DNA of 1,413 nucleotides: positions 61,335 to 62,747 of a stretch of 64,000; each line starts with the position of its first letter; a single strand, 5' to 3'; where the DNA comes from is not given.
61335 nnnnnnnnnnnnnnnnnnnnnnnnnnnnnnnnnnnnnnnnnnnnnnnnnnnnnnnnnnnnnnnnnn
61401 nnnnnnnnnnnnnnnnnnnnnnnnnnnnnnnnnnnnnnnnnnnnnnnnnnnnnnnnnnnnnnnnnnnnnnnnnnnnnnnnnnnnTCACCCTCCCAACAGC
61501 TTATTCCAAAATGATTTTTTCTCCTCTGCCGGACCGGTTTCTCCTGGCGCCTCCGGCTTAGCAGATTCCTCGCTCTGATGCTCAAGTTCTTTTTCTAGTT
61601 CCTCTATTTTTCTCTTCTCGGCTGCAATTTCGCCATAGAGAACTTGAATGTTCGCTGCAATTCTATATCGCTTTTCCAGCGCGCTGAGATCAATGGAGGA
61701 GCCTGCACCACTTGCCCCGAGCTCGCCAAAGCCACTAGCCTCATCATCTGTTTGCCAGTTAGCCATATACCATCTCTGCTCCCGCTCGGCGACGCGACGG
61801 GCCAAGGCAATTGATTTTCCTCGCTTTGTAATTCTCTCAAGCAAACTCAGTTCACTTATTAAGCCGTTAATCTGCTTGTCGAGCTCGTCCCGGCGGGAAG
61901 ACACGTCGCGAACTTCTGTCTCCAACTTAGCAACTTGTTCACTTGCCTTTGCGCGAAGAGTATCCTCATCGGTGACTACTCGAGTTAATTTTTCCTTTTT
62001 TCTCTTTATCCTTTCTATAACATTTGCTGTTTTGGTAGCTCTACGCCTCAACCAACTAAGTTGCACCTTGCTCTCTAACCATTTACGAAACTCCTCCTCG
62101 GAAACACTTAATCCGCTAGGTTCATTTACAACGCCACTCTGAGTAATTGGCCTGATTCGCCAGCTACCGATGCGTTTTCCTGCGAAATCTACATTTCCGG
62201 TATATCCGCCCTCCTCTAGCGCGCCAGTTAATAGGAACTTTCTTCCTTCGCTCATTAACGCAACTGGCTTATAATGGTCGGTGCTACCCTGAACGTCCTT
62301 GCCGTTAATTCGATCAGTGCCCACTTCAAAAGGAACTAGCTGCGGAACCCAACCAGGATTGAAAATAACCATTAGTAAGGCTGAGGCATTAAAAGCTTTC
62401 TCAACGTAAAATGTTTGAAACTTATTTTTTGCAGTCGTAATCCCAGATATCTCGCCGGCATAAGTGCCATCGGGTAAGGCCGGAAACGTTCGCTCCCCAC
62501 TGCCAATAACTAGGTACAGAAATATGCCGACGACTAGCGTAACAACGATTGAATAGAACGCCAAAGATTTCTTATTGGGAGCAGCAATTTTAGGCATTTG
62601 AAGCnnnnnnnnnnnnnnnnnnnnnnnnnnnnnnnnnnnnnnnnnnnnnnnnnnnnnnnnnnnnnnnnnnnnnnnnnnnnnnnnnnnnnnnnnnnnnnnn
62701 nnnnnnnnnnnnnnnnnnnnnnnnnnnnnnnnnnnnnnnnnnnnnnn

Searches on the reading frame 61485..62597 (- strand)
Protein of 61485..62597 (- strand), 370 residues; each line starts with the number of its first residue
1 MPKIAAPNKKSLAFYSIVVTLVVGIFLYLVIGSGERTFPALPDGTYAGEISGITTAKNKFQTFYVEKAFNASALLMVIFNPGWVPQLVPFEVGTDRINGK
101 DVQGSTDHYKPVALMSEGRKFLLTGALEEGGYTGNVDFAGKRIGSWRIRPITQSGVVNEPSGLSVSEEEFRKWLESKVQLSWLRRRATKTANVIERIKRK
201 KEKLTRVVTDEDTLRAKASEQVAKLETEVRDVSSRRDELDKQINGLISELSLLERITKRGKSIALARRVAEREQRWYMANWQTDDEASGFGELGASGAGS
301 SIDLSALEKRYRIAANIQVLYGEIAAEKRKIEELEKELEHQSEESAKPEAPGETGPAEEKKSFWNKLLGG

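Call 3: search_protein_families(library=pfam, proteins=[window:61485-62597:-], max_evalue=1)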
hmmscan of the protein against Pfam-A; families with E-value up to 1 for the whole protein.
window:61485-62597:- (370 aa): 12 families
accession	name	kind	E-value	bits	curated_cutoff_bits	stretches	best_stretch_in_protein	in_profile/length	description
PF14661.11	HAUS6_N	-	0.0057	16.7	26.4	1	189-244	151-206/233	HAUS augmin-like complex subunit 6 N-terminus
PF04508.17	Pox_A_type_inc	-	0.0071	16.6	21.4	1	323-339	2-18/23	Viral A-type inclusion protein repeat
PF15619.11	Lebercilin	-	0.044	13.8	34.3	1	176-244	79-148/193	Ciliary protein causing Leber congenital amaurosis disease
PF08856.16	DUF1826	-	0.068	13.5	22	1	168-248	5-88/202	Protein of unknown function (DUF1826)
PF14362.11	DUF4407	-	0.12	12.1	31.3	1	194-267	190-263/297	Domain of unknown function (DUF4407)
PF00038.26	Filament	-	0.26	11.3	40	1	177-256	60-139/313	Intermediate filament protein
PF07926.17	TPR_MLP1_2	-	0.32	11.5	36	1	179-250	58-126/129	TPR/MLP1/MLP2-like protein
PF04102.17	SlyX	-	0.33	12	30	0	316-359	18-61/67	SlyX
PF01519.22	DUF16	-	0.59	11.1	40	0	208-254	43-93/104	Protein of unknown function DUF16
PF13600.11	DUF4140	-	0.77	10.7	27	0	203-252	48-97/98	N-terminal domain of unknown function (DUF4140)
PF04977.20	DivIC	-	0.84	9.9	28.9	1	219-256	23-60/80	Septum formation initiator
PF13863.11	DUF4200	-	0.88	10.4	29.7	0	172-245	32-105/119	Domain of unknown function (DUF4200)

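Call 4: search_protein_families(library=ncbifam, proteins=[window:61485-62597:-], max_evalue=1)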
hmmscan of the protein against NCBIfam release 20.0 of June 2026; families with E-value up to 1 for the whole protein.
window:61485-62597:- (370 aa): 10 families
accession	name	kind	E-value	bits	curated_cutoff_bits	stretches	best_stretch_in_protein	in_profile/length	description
NF003034.1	PRK03918.1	equivalog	0.00085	17.4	700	1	177-347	472-637/878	DNA double-strand break repair ATPase Rad50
TIGR02168.1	SMC_prok_B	equivalog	0.0026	15.6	567.35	1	176-346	698-871/1181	chromosome segregation protein SMC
TIGR02169.1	SMC_prok_A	equivalog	0.0073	14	729.4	1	177-353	329-501/1165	chromosome segregation protein SMC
NF052320.1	Cbp1_fam_LP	subfamily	0.0078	15.8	90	1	308-346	81-119/286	Cbp1 family collagen-binding glycoprotein adhesin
NF041035.1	Rad50_Halo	equivalog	0.035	12.5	1000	1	187-361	236-414/883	DNA double-strand break repair ATPase Rad50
NF041120.1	RqcH_arch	equivalog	0.05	12.4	400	1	196-357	268-431/645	ribosome rescue protein RqcH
NF001223.0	PRK00202.1-1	equivalog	0.076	13.1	131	1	206-263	37-94/146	transcription antitermination factor NusB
NF006477.0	PRK08881.1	equivalog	0.18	12.3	77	1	185-244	8-67/101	30S ribosomal protein S14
NF045780.1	TrlF_fam_ATP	equivalog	0.19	10.4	350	1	166-345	458-633/944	TrlF family AAA-like ATPase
TIGR04523.1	Mplasa_alph_rch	subfamily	0.39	8.6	270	1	183-255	431-503/745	helix-rich protein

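Call 7: find_homologous_proteins(query=window:61485-62597:-)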
Query window:61485-62597:- (370 aa): 1 proteins with E <= 0.001 among 8000 candidates.
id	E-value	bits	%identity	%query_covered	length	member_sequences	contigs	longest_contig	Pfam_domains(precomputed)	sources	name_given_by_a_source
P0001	4.4e-238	807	100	100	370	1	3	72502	-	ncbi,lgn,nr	ncbi:MAG: hypothetical protein IT291_07515 [Deltaproteobacteria bacterium]|nr:hypothetical protein [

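Call 8: find_encoding_contigs(protein=P0001, flank=10000, max_places=6)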
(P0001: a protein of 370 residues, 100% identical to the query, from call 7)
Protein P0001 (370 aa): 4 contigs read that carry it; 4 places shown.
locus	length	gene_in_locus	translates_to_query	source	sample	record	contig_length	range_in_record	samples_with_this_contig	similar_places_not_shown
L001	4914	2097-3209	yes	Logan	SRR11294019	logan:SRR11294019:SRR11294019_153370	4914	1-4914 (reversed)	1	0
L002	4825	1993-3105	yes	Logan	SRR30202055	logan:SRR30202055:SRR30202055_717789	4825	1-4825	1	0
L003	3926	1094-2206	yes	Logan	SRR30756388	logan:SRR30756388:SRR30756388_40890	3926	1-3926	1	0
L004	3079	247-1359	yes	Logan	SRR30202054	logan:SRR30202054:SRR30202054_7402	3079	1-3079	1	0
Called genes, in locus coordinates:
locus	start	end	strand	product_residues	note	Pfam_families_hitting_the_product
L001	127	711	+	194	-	PF02108:FliH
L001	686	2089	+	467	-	PF00006:ATP-synt_ab, PF18269:T3SS_ATPase_C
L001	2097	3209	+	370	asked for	-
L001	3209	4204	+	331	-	-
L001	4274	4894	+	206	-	PF00160:Pro_isomerase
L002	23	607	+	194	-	PF02108:FliH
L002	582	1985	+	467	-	PF00006:ATP-synt_ab, PF18269:T3SS_ATPase_C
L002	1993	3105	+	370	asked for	-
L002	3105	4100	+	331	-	-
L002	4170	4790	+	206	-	PF00160:Pro_isomerase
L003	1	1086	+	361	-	?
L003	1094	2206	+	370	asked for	-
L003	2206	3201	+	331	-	-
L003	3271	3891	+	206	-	PF00160:Pro_isomerase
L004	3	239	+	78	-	?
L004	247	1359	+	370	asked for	-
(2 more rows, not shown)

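Call 16: find_homologous_proteins(query=A1, max_evalue=0.01)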
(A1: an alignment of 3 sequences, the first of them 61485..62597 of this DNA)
Query A1 (3 sequences) (370 aa, profile of the alignment): 3 proteins with E <= 0.01 among 8000 candidates.
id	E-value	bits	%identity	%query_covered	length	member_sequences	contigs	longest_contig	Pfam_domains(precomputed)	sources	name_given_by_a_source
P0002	2.3e-176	604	24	91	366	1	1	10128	-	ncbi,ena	-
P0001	6.9e-175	599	100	100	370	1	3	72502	-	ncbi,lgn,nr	ncbi:MAG: hypothetical protein IT291_07515 [Deltaproteobacteria bacterium]|nr:hypothetical protein [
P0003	1.3e-120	421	22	84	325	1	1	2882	-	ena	-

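Call 31: predict_structure(alignment_id=A3)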
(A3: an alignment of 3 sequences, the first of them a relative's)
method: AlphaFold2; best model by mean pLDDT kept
length: 370 residues; sequences in the alignment: 3
mean_pLDDT: 45.1   pTM: 0.24
mean pLDDT of the five models: 45.1, 42.9, 40.0, 35.7, 35.4
residues with pLDDT >= 90: 0; 70-90: 0; 50-70: 137; < 50: 233
segments of 3 or more residues with pLDDT < 50: 1-7, 26-45, 52-122, 126-131, 150-208, 248-257, 284-302, 344-365, 367-370
pLDDT, mean of each block of 10 residues (from residue 1): 44 64 51 30 48 39 36 33 31 27 27 37 44 54 55 32 34 40 38 44 44 58 61 59 49 48 51 55 49 40 48 52 58 63 43 38 43
secondary structure, 60 per line:
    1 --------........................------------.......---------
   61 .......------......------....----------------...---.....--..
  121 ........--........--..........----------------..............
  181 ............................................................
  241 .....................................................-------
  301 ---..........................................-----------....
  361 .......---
elements in order: H9-32 E45-51 E61-67 E74-79 E86-89 E112-116 E119-128 E131-138 E141-150 H167-293 H304-345 H357-367

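Call 36: find_related_loci(query=A1, collection=metagenome_contigs, flank=10000)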
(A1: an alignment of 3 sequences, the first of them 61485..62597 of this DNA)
Query A1 (370 aa) in metagenome_contigs; peptide patterns used: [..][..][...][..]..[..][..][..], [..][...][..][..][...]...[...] (x = any residue, [..] = any of these).
600 stretches matched a pattern, but none encodes a relative of the query by tblastn (E <= 1e-3).

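Call 38: search_protein_families(library=pfam, proteins=[L001:127-711:+], max_evalue=0.01)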
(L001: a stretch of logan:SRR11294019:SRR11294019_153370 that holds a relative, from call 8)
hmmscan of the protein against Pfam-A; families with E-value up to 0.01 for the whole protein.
L001:127-711:+ (194 aa): 2 families
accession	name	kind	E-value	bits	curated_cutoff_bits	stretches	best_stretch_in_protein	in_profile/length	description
PF02108.21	FliH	-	5e-20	72.2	24.1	1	72-174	23-123/128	Flagellar assembly protein FliH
PF06635.17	T3SS_SCTL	-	0.0023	17.9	23.3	1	18-185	35-200/206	Type 3 secretion system stator protein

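Call 45: search_protein_families(library=pfam, alignment_id=A5, max_evalue=0.001)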
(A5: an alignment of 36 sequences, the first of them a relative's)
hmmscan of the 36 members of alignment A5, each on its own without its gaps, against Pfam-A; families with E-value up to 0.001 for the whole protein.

A. member 1, P0001 (370 aa): 0 families

B. families by the number of members that match (of 36 scanned): 3 families
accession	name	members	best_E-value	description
PF00992.25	Troponin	1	5e-05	Troponin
PF08519.17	RFC1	1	0.00014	Replication factor RFC1 C terminal domain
PF00012.26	HSP70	1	0.0009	Hsp70 protein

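Call 61: search_solved_structures(query=A5, max_evalue=10)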
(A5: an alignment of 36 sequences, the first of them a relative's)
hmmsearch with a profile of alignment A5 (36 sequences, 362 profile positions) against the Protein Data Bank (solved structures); distinct sequences matched with E-value up to 10: 81 (the best 60 are shown).
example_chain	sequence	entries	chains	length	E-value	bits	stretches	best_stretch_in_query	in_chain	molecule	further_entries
7wbn_A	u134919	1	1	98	0.00064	21.6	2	305-357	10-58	RevCC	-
2eqb_B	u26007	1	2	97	0.00084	21.2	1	173-231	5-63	Rab guanine nucleotide exchange factor SEC2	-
4zdw_B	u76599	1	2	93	0.0019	20.1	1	174-231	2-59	Rab guanine nucleotide exchange factor SEC2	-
3a2a_A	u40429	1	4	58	0.0032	19.3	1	162-209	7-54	Voltage-gated hydrogen channel 1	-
5fiy_A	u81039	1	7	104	0.004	19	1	175-250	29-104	PRKC APOPTOSIS WT1 REGULATOR PROTEIN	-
5aps_A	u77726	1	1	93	0.0066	18.3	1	161-238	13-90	GENERAL CONTROL PROTEIN GCN4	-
5apq_A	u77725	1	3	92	0.0078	18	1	161-238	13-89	GENERAL CONTROL PROTEIN GCN4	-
2e7s_A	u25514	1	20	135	0.012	17.5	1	173-231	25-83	Rab guanine nucleotide exchange factor SEC2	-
3vmy_A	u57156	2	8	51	0.014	17.2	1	166-209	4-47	Voltage-gated hydrogen channel 1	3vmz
1hf9_A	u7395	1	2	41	0.018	16.9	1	305-332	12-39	ATPASE INHIBITOR (MITOCHONDRIAL)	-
3vmx_A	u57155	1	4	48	0.018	16.8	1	166-209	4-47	Voltage-gated hydrogen channel 1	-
3vn0_A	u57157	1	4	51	0.025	16.4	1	166-209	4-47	Voltage-gated hydrogen channel 1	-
5apw_A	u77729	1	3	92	0.027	16.3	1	161-238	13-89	GENERAL CONTROL PROTEIN GCN4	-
9m46_A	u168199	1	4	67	0.037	15.8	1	190-245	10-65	IQ motif and SEC7 domain-containing protein 2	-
2xg7_A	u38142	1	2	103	0.045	15.5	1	176-255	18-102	BONE MARROW STROMAL ANTIGEN 2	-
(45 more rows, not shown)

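Call 77: search_protein_families(library=ncbifam, proteins=[L001:127-711:+], max_evalue=0.01)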
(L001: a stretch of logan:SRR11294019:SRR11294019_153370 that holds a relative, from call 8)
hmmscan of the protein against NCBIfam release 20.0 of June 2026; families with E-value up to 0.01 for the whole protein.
L001:127-711:+ (194 aa): 15 families
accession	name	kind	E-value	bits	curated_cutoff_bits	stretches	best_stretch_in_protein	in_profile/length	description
TIGR02499.1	HrpE_YscL_not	equivalog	5e-22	78.7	78.7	1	11-170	11-165/166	type III secretion system stator protein SctL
NF004270.2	PRK05687.2-1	equivalog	1.7e-20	73.6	180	1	72-182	113-221/223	flagellar assembly protein FliH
NF004968.0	PRK06328.1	equivalog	3.5e-18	65.7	220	1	7-179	27-196/223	HrpE/YscL family type III secretion apparatus protein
NF005198.1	PRK06669.1-3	equivalog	6.8e-16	58.3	200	2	77-179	186-289/299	flagellar assembly protein FliH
NF005392.0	PRK06937.1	equivalog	1.1e-15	57.5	159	1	11-180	28-196/209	HrpE/YscL family type III secretion apparatus protein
TIGR03825.1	FliH_bacil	equivalog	9e-15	54.9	148.9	1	10-183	59-244/255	flagellar assembly protein FliH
NF004267.1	PRK05687.1-3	equivalog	3.7e-13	49.2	293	1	76-188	150-261/266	flagellar assembly protein FliH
NF004266.1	PRK05687.1-1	equivalog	4.2e-10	39.5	260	1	14-174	45-216/230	flagellar assembly protein FliH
NF006574.0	PRK09098.1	subfamily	5e-09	36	278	1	8-175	45-214/277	HrpE/YscL family type III secretion apparatus protein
NF005196.1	PRK06669.1-1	equivalog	2.7e-08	33.6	200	1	71-174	165-263/274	flagellar assembly protein FliH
NF009200.0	PRK12548.1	subfamily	3.5e-05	23.3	432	1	27-150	151-266/289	shikimate dehydrogenase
NF004269.1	PRK05687.1-5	equivalog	8.3e-05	22.4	279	1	77-183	127-229/249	flagellar assembly protein FliH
NF009925.1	PRK13386.1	equivalog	0.00014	21.2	192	1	78-177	119-214/228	flagellar assembly protein FliH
NF004690.0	PRK06032.1-1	equivalog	0.0012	18.4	201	0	57-183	67-199/209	flagellar assembly protein H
NF011850.0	PRK15322.1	equivalog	0.0044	16.7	278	1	14-65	13-64/210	type III secretion system linker protein OrgB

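Call 86: fold_search(model_id=the predicted structure, library=pdb)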
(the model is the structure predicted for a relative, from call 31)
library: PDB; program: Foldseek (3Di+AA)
matches with E <= 10: 806; with E <= 0.001: 0
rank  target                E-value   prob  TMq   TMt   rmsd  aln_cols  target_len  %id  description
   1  4i3b_B                1.8e-02  0.90  0.17  0.38  12.4       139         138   13  Crystal structure of fluorescent protein UnaG wild type (released 2013-06-19)
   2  4i3b_A                2.4e-02  0.69  0.16  0.34  12.5       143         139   13  Crystal structure of fluorescent protein UnaG wild type (released 2013-06-19)
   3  7dru_D                2.7e-02  0.33  0.13  0.25  11.6       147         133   14  Crystal Structure of the Dog Lipocalin Allergen Can f 1 (released 2021-11-10)
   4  8vqg_A                3.7e-02  0.30  0.14  0.25  11.7       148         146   14  X-ray crystal structure of Can f 1 (released 2025-01-22)
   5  4i3b_F                4.2e-02  0.54  0.15  0.32  12.9       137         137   14  Crystal structure of fluorescent protein UnaG wild type (released 2013-06-19)
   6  4a60                  4.7e-02  0.75  0.18  0.39   7.7       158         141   13  Crystal structure of human testis-specific fatty acid binding protein 9 (FABP9) (released 2011-11-09)
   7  7ybu_A                5.0e-02  0.51  0.16  0.10  22.1       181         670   12  Human propionyl-coenzyme A carboxylase (released 2023-07-05)
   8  2ovd                  5.4e-02  0.54  0.16  0.29  10.1       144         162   15  Crystal Structure of Human Complement Protein C8gamma with Laurate (released 2007-05-22)
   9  9npg_F                5.4e-02  0.23  0.13  0.24  11.4       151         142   12  X-ray crystal structure of recombinant Can f 1-C100S in complex with human IgE mAb 12F3 Fab (released 2025-08-27)
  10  3elz_C                5.7e-02  0.91  0.20  0.47  11.7       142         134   13  Crystal structure of Zebrafish Ileal Bile Acid-Bindin Protein complexed with cholic acid (crystal form A). (released 2009-01-13)
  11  6xuw                  5.7e-02  0.57  0.15  0.32   9.7       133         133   10  Human myelin protein P2 mutant L27D (released 2020-04-08)
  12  1g5w_MODEL_1_A        6.1e-02  0.51  0.16  0.34   8.7       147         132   11  SOLUTION STRUCTURE OF HUMAN HEART-TYPE FATTY ACID BINDING PROTEIN (released 2001-03-07)
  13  8vqg_C                6.1e-02  0.30  0.15  0.28  11.4       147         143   11  X-ray crystal structure of Can f 1 (released 2025-01-22)
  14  8ivl                  6.4e-02  0.77  0.17  0.38   5.1       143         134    8  FABP7 complexed with Cholesterol (released 2024-02-28)
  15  7fy1                  6.4e-02  0.69  0.17  0.38   5.3       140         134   14  Crystal Structure of apo human FABP9 (released 2023-06-14)
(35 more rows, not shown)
